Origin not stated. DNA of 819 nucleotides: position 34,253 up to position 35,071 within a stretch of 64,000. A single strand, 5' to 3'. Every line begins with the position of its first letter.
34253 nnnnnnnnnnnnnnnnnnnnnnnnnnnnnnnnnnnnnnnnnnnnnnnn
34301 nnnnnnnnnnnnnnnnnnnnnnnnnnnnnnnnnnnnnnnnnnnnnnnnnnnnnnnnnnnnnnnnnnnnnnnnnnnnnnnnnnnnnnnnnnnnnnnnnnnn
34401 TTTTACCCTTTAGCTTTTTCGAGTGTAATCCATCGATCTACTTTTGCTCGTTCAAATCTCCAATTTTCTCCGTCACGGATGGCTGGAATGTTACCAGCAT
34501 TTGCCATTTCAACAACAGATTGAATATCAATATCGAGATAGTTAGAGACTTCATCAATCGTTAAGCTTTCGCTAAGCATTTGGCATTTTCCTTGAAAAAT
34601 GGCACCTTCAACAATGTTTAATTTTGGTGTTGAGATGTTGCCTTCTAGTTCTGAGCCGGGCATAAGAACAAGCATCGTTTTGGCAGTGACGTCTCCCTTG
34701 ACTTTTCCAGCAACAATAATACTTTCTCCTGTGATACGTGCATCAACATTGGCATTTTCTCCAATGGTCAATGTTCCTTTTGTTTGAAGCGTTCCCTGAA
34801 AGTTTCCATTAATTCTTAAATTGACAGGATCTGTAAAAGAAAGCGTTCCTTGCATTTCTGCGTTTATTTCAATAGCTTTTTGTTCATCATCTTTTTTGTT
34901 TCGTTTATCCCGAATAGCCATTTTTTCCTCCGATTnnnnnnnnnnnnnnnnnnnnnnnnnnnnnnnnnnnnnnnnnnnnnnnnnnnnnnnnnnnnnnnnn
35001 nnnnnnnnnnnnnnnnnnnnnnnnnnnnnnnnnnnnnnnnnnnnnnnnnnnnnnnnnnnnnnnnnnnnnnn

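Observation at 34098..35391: Bactofilin fused to a DNA-binding HTH, in a tight cassette with an HTH-plus-TM protein and MgtC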

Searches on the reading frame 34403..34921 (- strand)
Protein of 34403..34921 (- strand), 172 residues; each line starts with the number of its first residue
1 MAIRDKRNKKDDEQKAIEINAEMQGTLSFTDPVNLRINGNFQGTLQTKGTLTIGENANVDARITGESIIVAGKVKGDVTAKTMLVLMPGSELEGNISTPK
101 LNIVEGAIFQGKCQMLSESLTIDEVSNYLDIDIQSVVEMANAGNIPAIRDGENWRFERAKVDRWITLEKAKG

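Call 3: search_protein_families(library=pfam, proteins=[window:34403-34921:-], max_evalue=0.1)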
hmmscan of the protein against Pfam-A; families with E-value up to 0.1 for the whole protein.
window:34403-34921:- (172 aa): 3 families
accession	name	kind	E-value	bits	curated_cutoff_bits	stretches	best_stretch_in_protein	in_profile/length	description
PF04519.19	Bactofilin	-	1.9e-24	86.2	27.9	1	17-114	3-98/98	Polymer-forming cytoskeletal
PF12728.13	HTH_17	-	1.3e-09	38.6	27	1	120-165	2-47/51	Helix-turn-helix domain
PF21305.2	type_II_gspD_N0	-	0.055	13.8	27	0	58-80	13-35/71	GspD-like, N0 domain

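Call 4: search_protein_families(library=ncbifam, proteins=[window:34403-34921:-], max_evalue=0.1)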
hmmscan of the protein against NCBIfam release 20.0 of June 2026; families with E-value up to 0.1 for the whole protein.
window:34403-34921:- (172 aa): 5 families
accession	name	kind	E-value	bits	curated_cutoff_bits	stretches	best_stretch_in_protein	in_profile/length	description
NF047737.1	antiphage_MADS1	equivalog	1.1e-10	41.6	80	1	119-165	3-49/49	methylation-associated defense system helix-turn-helix domain-containing protein MAD1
TIGR01764.1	excise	domain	1.4e-10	41.3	28.8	1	120-165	2-47/49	excisionase family DNA-binding protein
NF012196.1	Ig_like_ice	domain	0.0033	17.2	50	0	8-49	41-83/108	Ig-like domain-containing protein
NF011847.1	PRK15319.1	equivalog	0.009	13.1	2249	1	50-145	373-472/2050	fibronectin-binding autotransporter adhesin ShdA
NF033787.1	HTH_BldC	subfamily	0.011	15.6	77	1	119-163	2-47/49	BldC family transcriptional regulator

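Call 6: find_homologous_proteins(query=window:34403-34921:-, max_evalue=0.001)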
Query window:34403-34921:- (172 aa): 1004 proteins with E <= 0.001 among 1050 candidates; the best 120 are listed.
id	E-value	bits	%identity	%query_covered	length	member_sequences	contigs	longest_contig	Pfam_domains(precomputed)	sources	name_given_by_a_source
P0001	2.0e-105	367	100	100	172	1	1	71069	PF12728.14,PF04519.20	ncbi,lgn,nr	ncbi:MAG: polymer-forming cytoskeletal protein [Candidatus Omnitrophica bacterium]|nr:polymer-formin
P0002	3.5e-91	321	85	100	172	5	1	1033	PF12728.14,PF04519.20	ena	-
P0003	2.3e-87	309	79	100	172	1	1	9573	PF12728.14,PF04519.20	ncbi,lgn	-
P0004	2.4e-86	305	83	100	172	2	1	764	PF12728.14,PF04519.20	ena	-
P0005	2.0e-85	302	80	100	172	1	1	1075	PF12728.14,PF04519.20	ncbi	-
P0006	3.6e-84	298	79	100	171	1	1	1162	PF12728.14,PF04519.20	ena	-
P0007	2.7e-83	296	79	99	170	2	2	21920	PF12728.14,PF04519.20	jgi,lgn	-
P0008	2.9e-79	282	75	100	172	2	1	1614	PF12728.14,PF04519.20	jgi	jgi:excisionase family DNA binding protein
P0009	9.2e-79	281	74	99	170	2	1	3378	PF12728.14,PF04519.20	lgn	-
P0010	6.7e-78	278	73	99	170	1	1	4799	PF12728.14,PF04519.20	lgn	-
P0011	3.1e-77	276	72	100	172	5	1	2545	PF12728.14,PF04519.20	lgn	-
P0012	2.6e-76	273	73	100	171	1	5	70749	PF12728.14,PF04519.20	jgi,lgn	-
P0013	3.6e-76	272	71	100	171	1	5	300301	PF12728.14,PF04519.20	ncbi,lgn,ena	-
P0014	5.9e-75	268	70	100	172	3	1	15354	PF12728.14,PF04519.20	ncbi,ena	ncbi:MAG: polymer-forming cytoskeletal protein [Candidatus Omnitrophota bacterium]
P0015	1.4e-74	267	72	100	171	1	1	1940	PF12728.14,PF04519.20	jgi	-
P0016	2.8e-74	266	70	100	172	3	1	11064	PF12728.14,PF04519.20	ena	-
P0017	1.4e-73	264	69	100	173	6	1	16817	PF12728.14,PF04519.20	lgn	-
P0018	4.9e-73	262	69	100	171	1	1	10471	PF12728.14,PF04519.20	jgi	-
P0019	7.3e-73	262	71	95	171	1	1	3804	PF12728.14,PF04519.20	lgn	-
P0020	1.2e-72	261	67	100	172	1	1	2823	PF12728.14,PF04519.20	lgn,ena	-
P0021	1.3e-72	261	71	100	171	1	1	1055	PF12728.14,PF04519.20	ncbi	-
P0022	3.7e-70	253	69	95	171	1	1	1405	PF12728.14,PF04519.20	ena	-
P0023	1.6e-69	251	67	99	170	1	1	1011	PF12728.14,PF04519.20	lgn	-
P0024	3.3e-69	250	65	99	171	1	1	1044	PF12728.14,PF04519.20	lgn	-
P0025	6.7e-69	249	64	99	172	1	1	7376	PF12728.14,PF04519.20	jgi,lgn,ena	-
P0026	8.6e-69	248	66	95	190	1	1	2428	PF12728.14,PF04519.20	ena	-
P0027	1.2e-68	248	64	99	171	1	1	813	PF12728.14,PF04519.20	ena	-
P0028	1.7e-68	247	68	95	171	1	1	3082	PF12728.14,PF04519.20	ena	-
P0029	4.4e-68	246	70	91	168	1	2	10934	PF12728.14,PF04519.20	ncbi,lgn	-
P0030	4.6e-68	246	68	95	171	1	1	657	PF12728.14,PF04519.20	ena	-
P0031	4.7e-68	246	66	95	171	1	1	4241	PF12728.14,PF04519.20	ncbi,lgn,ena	-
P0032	1.0e-67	245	62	99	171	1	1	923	PF12728.14,PF04519.20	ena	-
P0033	1.9e-67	244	67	95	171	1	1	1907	PF12728.14,PF04519.20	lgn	-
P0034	2.8e-67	244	64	99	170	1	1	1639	PF12728.14,PF04519.20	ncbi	-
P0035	3.4e-67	243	64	98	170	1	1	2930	PF12728.14,PF04519.20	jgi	-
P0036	3.5e-67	243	66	96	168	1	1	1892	PF12728.14,PF04519.20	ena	-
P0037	5.5e-67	243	63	99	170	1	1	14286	PF12728.14,PF04519.20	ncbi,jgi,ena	-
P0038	5.9e-67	242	65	95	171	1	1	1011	PF12728.14,PF04519.20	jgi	-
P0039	9.4e-67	242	64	99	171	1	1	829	PF12728.14,PF04519.20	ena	-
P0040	9.6e-67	242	67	99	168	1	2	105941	PF12728.14,PF04519.20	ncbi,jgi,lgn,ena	-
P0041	1.2e-66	241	67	98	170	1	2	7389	PF12728.14,PF04519.20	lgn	-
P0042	1.3e-66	241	64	95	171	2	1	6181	PF12728.14,PF04519.20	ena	-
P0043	1.6e-66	241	62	100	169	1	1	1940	PF12728.14,PF04519.20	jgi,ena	-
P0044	1.8e-66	241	65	99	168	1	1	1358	PF12728.14,PF04519.20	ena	-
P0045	2.0e-66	241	62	99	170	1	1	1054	PF12728.14,PF04519.20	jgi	jgi:excisionase family DNA binding protein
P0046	2.6e-66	240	61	99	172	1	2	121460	PF12728.14,PF04519.20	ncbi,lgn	-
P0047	2.9e-66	240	64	95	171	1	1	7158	PF12728.14,PF04519.20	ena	-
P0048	3.1e-66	240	65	95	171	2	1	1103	PF12728.14,PF04519.20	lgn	-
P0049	3.4e-66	240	62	99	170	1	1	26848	PF12728.14,PF04519.20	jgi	-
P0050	3.5e-66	240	66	96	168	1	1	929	PF12728.14,PF04519.20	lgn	-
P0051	3.5e-66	240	62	99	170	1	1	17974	PF12728.14,PF04519.20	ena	-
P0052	3.7e-66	240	64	99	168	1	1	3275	PF12728.14,PF04519.20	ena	-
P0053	3.9e-66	240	65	99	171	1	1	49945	PF12728.14,PF04519.20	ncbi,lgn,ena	-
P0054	4.0e-66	240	63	95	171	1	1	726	PF12728.14,PF04519.20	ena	-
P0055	4.1e-66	240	64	99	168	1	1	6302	PF12728.14,PF04519.20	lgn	-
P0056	4.3e-66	240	63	99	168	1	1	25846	PF12728.14,PF04519.20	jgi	-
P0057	4.3e-66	240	63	99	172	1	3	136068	PF12728.14,PF04519.20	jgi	-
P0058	4.8e-66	240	72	87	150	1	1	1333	PF12728.14,PF04519.20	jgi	jgi:excisionase family DNA binding protein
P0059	5.5e-66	239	64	99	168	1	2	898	PF12728.14,PF04519.20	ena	-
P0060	6.2e-66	239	63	99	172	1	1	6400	PF12728.14,PF04519.20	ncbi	-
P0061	7.0e-66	239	65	99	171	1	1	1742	PF12728.14,PF04519.20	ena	-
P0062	7.7e-66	239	63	99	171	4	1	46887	PF12728.14,PF04519.20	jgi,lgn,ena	-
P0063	8.7e-66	239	66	95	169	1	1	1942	PF12728.14,PF04519.20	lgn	-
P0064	9.0e-66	239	62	95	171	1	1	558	PF12728.14,PF04519.20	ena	-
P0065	1.0e-65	238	63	97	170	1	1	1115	PF12728.14,PF04519.20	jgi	jgi:excisionase family DNA binding protein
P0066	1.2e-65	238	65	95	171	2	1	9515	PF12728.14,PF04519.20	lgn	-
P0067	1.3e-65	238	64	99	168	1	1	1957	PF12728.14,PF04519.20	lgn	-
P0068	1.4e-65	238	63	95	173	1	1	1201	PF12728.14,PF04519.20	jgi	-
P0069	1.6e-65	238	62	95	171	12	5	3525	PF12728.14,PF04519.20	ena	-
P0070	2.0e-65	237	61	99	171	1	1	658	PF12728.14,PF04519.20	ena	-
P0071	2.1e-65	237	63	95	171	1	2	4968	PF12728.14,PF04519.20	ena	-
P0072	2.6e-65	237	64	95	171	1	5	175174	PF12728.14,PF04519.20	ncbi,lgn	-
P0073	3.0e-65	237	63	96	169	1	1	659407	PF12728.14,PF04519.20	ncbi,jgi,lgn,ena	ncbi:MAG: polymer-forming cytoskeletal protein [Candidatus Omnitrophota bacterium]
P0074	3.0e-65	237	65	86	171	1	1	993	PF12728.14,PF04519.20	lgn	-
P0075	3.1e-65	237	63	99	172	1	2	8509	PF12728.14,PF04519.20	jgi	-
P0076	3.1e-65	237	60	99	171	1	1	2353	PF12728.14,PF04519.20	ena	-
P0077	3.1e-65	237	62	99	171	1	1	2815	PF12728.14,PF04519.20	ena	-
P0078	3.7e-65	237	65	99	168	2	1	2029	PF12728.14,PF04519.20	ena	-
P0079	4.6e-65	236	61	99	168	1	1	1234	PF12728.14,PF04519.20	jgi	jgi:excisionase family DNA binding protein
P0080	6.7e-65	236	61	99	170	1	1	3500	PF12728.14,PF04519.20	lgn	-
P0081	7.0e-65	236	64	95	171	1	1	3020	PF12728.14,PF04519.20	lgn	-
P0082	7.3e-65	236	65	95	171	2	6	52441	PF12728.14,PF04519.20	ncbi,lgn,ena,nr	ncbi:MAG: polymer-forming cytoskeletal protein [Candidatus Omnitrophica bacterium]|nr:polymer-formin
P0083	7.7e-65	236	63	99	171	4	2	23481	PF12728.14,PF04519.20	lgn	-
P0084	7.8e-65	236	64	95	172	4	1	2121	PF12728.14,PF04519.20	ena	-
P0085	9.1e-65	235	63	98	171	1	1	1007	PF12728.14,PF04519.20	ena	-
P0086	9.1e-65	235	63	95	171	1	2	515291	PF12728.14,PF04519.20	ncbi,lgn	-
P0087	9.4e-65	235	63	99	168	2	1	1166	PF12728.14,PF04519.20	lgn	-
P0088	1.1e-64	235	61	99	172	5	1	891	PF12728.14,PF04519.20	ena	-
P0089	1.2e-64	235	64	99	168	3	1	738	PF12728.14,PF04519.20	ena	-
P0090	1.4e-64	235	61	99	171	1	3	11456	PF12728.14,PF04519.20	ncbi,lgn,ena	-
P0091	1.4e-64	235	59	100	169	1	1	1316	PF12728.14,PF04519.20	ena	-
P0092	1.5e-64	235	62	98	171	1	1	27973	PF12728.14,PF04519.20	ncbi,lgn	-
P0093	1.7e-64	234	63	95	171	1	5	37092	PF12728.14,PF04519.20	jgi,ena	-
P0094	1.8e-64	234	64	95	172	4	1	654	PF12728.14,PF04519.20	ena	-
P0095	1.9e-64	234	63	99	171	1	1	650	PF12728.14,PF04519.20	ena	-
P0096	1.9e-64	234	61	99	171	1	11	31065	PF12728.14,PF04519.20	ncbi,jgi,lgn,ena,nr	ncbi:MAG: hypothetical protein A2787_03095 [Omnitrophica WOR_2 bacterium RIFCSPHIGHO2_01_FULL_48_9]|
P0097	2.0e-64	234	60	99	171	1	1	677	PF12728.14,PF04519.20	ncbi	-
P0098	2.4e-64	234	62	95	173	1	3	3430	PF12728.14,PF04519.20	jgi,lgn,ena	-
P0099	2.6e-64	234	64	95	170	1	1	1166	PF12728.14,PF04519.20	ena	-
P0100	2.9e-64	234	63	96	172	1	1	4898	PF12728.14,PF04519.20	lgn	-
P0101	2.9e-64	234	65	96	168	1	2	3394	PF12728.14,PF04519.20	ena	-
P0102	3.4e-64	233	60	99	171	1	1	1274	PF12728.14,PF04519.20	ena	-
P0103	3.4e-64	233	63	95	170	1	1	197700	PF12728.14,PF04519.20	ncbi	-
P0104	3.6e-64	233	62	97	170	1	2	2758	PF12728.14,PF04519.20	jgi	jgi:excisionase family DNA binding protein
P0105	3.8e-64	233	63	97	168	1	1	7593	PF12728.14,PF04519.20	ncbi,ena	-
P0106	3.9e-64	233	63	95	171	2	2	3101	PF12728.14,PF04519.20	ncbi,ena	-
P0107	4.1e-64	233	63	98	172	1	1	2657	PF12728.14,PF04519.20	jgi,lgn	-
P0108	4.8e-64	233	60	99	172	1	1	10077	PF12728.14,PF04519.20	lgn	-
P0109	6.2e-64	233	61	95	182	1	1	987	PF12728.14,PF04519.20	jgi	jgi:excisionase family DNA binding protein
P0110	6.2e-64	233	61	99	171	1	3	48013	PF12728.14,PF04519.20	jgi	-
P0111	6.8e-64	233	63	99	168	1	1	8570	PF12728.14,PF04519.20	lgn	-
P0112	6.9e-64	232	65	96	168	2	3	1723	PF12728.14,PF04519.20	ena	-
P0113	7.1e-64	232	64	88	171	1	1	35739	PF12728.14,PF04519.20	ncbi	-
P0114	7.2e-64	232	61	99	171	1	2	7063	PF12728.14,PF04519.20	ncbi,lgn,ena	-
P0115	8.1e-64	232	61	98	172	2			PF12728.14,PF04519.20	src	-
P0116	8.5e-64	232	63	99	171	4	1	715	PF12728.14,PF04519.20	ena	-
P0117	9.0e-64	232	58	99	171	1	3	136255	PF12728.14,PF04519.20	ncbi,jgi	-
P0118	9.4e-64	232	60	99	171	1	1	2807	PF12728.14,PF04519.20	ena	-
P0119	1.0e-63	232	63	99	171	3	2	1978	PF12728.14,PF04519.20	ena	-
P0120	1.1e-63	232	60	99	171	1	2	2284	PF12728.14,PF04519.20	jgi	jgi:excisionase family DNA binding protein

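Call 9: find_related_loci(query=A1, collection=genome_contigs, flank=6000)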
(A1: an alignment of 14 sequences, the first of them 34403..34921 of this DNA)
Query A1 (172 aa) in genome_contigs; peptide patterns used: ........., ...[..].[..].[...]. (x = any residue, [..] = any of these).
297 stretches matched a pattern; 263 encode a relative of the query (tblastn E <= 1e-3); the best 80 are kept; 80 distinct loci.
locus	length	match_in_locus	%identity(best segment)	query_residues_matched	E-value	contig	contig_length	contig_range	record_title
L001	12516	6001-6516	88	1-172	2e-100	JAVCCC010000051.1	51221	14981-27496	MAG: Candidatus Aceula lacicola isolate MAG_3300035698_1100 Ga0374944_044230, whole genome shotgun sequence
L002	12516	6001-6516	83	1-172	1e-94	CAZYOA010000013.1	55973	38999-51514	MAG TPA_asm: uncultured Planctomycetales bacterium isolate binchicken_co181_631 genome assembly, contig: NODE_601_length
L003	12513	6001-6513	80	2-172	2e-92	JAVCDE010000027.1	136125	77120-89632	MAG: Candidatus Aceula meridiana isolate MAG_3300035698_985 Ga0374944_593003, whole genome shotgun sequence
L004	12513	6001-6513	71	1-172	2e-83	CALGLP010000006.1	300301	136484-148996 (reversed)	MAG TPA_asm: uncultured bacterium isolate SRR3330210_bin.157_CONCOCT_v1.1_MAG genome assembly, contig: ERZ724080.37, who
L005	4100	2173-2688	70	1-172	7e-83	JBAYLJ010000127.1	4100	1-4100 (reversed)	MAG: Candidatus Omnitrophota bacterium isolate SO_2016_LW1_10 scaffold39914_LW64-88_2016, whole genome shotgun sequence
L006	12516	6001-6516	69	1-172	2e-81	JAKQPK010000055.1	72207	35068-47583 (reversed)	MAG: Candidatus Omnitrophota bacterium isolate USMO_maxbin.079 k141_1148270, whole genome shotgun sequence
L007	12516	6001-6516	68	1-172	2e-79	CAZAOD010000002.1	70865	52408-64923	MAG TPA_asm: uncultured Planctomycetales bacterium isolate binchicken_co173_225 genome assembly, contig: NODE_1301_lengt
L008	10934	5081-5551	70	8-164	9e-75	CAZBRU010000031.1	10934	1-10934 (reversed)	MAG TPA_asm: uncultured Planctomycetales bacterium isolate ERP125453_co2_380 genome assembly, contig: NODE_2622_length_1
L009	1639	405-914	64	1-171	4e-77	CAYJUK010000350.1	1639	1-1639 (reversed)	MAG TPA_asm: uncultured Planctomycetales bacterium isolate ERP125453_co1_189 genome assembly, contig: NODE_124326_length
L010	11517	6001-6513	63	1-171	8e-73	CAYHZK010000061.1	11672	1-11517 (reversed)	MAG TPA_asm: uncultured Planctomycetales bacterium isolate ERP119705_co15_651 genome assembly, contig: NODE_6462_length_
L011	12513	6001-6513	65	1-171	4e-73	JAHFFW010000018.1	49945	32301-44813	MAG: Candidatus Omnitrophota bacterium isolate nzgw300 NODE_155_length_49946_cov_6.958796, whole genome shotgun sequence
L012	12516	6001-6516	61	1-171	1e-72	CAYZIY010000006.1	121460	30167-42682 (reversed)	MAG TPA_asm: uncultured Planctomycetales bacterium isolate SRP141376_co2_271 genome assembly, contig: NODE_351_length_12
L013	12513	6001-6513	61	1-171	3e-72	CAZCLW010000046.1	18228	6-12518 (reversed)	MAG TPA_asm: uncultured Planctomycetales bacterium isolate SRP239054_co1_195 genome assembly, contig: NODE_2100_length_1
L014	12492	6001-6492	64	1-164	5e-72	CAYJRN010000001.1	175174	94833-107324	MAG TPA_asm: uncultured Planctomycetales bacterium isolate ERP125453_co1_226 genome assembly, contig: NODE_20_length_175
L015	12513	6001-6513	61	1-171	2e-71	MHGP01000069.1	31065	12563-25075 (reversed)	MAG: Omnitrophica WOR_2 bacterium RIFCSPHIGHO2_02_FULL_48_11 rifcsphigho2_02_scaffold_4237, whole genome shotgun sequenc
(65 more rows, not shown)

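Call 21: predict_structure(alignment_id=A1)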
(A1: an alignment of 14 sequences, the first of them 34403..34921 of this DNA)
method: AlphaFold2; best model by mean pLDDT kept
length: 172 residues; sequences in the alignment: 14
mean_pLDDT: 79.0   pTM: 0.57
mean pLDDT of the five models: 79.0, 77.9, 76.8, 73.8, 68.7
residues with pLDDT >= 90: 34; 70-90: 110; 50-70: 13; < 50: 15
segments of 3 or more residues with pLDDT < 50: 1-13
pLDDT, mean of each block of 10 residues (from residue 1): 38 65 88 89 90 91 91 90 81 83 72 71 81 85 83 80 72 48
secondary structure, 60 per line:
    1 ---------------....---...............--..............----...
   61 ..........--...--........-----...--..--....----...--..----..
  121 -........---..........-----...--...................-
elements in order: E16-19 E23-37 E40-53 E58-70 E73-75 E78-85 E91-93 E100-103 E108-110 H122-129 H133-142 E148-150 E153-157 H158-171

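Call 23: search_solved_structures(query=A1, max_evalue=1, show_alignments=2)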
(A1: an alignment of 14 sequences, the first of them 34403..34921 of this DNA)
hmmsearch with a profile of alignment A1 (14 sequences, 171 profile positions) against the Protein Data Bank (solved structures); distinct sequences matched with E-value up to 1: 3.
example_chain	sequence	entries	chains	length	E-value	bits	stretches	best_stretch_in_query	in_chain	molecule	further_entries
6ria_A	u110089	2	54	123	1.1e-08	38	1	34-113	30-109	bactofilin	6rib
2n3d_A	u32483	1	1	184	1.1e-08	37.9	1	34-113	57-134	Bactofilin A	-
4j2n_A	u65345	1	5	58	0.18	14.5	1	115-162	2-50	Gp37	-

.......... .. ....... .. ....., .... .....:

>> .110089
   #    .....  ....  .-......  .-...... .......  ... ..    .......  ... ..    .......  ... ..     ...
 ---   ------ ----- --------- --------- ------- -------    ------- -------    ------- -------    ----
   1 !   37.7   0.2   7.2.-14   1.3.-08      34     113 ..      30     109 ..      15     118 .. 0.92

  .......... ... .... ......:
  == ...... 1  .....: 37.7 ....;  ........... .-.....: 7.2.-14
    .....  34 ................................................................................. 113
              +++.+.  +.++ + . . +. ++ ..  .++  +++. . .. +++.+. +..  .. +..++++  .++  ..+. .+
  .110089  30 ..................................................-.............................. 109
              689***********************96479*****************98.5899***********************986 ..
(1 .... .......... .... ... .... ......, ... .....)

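Call 24: search_protein_representatives(alignment_id=A1)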
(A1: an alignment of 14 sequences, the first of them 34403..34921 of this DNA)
Query: 14 sequences, 171 profile positions. Proteins with E-value up to 0.001 (for the whole library): 19853; up to 1e-10: 2921; up to 1e-30: 31. The best 150 are listed.
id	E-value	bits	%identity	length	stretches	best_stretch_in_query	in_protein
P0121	2.7e-63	228.7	-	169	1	1-171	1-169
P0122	1.8e-59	216.3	-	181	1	9-171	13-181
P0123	8.8e-50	184.8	-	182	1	1-170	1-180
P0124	3.0e-49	183.0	-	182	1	7-170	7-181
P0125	6.0e-49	182.0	-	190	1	7-169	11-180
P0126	1.0e-48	181.3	-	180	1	6-170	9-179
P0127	5.9e-47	175.6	-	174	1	3-169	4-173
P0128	9.8e-47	174.8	-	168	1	3-167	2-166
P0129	1.0e-46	174.8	-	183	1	5-171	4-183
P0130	1.5e-46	174.3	-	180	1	6-170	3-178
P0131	3.8e-46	172.9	-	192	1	7-169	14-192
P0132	2.2e-45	170.5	-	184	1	8-171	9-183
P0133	3.2e-45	169.9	-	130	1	1-116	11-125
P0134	2.0e-44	167.3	-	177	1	6-169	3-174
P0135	4.3e-42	159.7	-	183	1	7-166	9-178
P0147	8.7e-34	132.7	-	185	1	9-166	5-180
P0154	1.8e-30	121.9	-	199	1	48-169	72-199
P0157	1.2e-29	119.2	-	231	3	111-169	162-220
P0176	1.2e-24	103.0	-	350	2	28-148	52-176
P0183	3.8e-23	98.1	-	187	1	12-168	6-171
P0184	4.3e-23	97.9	-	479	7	117-166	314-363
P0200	3.4e-20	88.5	-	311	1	76-171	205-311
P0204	5.0e-20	87.9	-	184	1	22-149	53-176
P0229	8.8e-19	83.9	-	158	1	30-150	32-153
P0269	8.3e-18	80.7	-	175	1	21-151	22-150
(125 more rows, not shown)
